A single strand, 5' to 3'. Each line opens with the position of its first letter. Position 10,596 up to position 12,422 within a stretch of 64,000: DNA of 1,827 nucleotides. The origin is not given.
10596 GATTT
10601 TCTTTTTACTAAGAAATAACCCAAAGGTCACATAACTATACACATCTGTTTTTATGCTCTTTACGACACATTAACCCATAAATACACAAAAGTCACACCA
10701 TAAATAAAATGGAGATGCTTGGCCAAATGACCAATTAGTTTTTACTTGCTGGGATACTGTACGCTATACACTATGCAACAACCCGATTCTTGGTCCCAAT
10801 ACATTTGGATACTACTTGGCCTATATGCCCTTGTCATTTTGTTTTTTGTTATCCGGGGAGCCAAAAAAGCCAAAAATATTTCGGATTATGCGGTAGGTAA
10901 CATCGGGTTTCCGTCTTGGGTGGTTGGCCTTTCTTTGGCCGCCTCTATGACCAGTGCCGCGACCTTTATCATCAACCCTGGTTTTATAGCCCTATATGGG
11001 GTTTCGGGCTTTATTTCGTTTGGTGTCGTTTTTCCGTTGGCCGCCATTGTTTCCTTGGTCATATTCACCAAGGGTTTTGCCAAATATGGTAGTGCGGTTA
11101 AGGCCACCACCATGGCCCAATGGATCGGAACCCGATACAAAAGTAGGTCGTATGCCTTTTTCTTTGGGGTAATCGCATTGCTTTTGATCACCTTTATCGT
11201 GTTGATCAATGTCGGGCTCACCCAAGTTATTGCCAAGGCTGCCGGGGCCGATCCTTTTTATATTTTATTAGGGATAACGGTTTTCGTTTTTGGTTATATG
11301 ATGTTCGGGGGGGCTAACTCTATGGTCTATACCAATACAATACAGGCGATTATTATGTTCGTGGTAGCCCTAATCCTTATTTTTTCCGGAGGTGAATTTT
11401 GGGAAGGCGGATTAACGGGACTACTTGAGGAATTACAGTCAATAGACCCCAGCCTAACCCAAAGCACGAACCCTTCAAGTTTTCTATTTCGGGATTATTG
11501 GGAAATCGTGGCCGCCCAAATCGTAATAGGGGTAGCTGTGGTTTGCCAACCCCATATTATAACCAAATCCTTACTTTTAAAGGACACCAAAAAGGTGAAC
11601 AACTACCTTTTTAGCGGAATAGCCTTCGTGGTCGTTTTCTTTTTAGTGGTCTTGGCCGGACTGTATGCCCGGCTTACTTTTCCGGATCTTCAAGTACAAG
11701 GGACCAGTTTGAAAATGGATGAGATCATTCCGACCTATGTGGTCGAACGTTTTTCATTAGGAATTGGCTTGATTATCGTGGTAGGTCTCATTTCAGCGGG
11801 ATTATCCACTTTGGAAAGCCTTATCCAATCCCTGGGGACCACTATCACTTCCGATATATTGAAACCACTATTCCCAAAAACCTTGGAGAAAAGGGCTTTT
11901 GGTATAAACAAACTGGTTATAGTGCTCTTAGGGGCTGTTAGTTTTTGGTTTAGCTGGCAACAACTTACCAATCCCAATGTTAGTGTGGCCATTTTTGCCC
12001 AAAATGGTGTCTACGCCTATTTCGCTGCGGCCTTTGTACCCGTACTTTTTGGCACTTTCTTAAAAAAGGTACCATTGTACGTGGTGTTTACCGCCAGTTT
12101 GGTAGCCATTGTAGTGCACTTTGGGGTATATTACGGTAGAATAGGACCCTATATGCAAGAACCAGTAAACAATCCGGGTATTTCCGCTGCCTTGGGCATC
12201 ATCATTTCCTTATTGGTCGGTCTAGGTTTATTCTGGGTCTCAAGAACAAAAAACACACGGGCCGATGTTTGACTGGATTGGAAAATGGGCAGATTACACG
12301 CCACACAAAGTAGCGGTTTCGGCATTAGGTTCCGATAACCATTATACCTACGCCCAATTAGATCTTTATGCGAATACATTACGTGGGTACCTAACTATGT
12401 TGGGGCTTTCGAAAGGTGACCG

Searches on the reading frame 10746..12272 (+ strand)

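Call 49: search_protein_families(library=pfam, proteins=[window:10746-12272:+], max_evalue=0.00001)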
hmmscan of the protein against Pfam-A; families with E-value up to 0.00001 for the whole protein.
window:10746-12272:+ (508 aa): 1 family
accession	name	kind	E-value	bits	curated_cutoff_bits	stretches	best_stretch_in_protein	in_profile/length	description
PF00474.23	SSF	-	8.1e-35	120.9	22.8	1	48-442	1-394/406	Sodium:solute symporter family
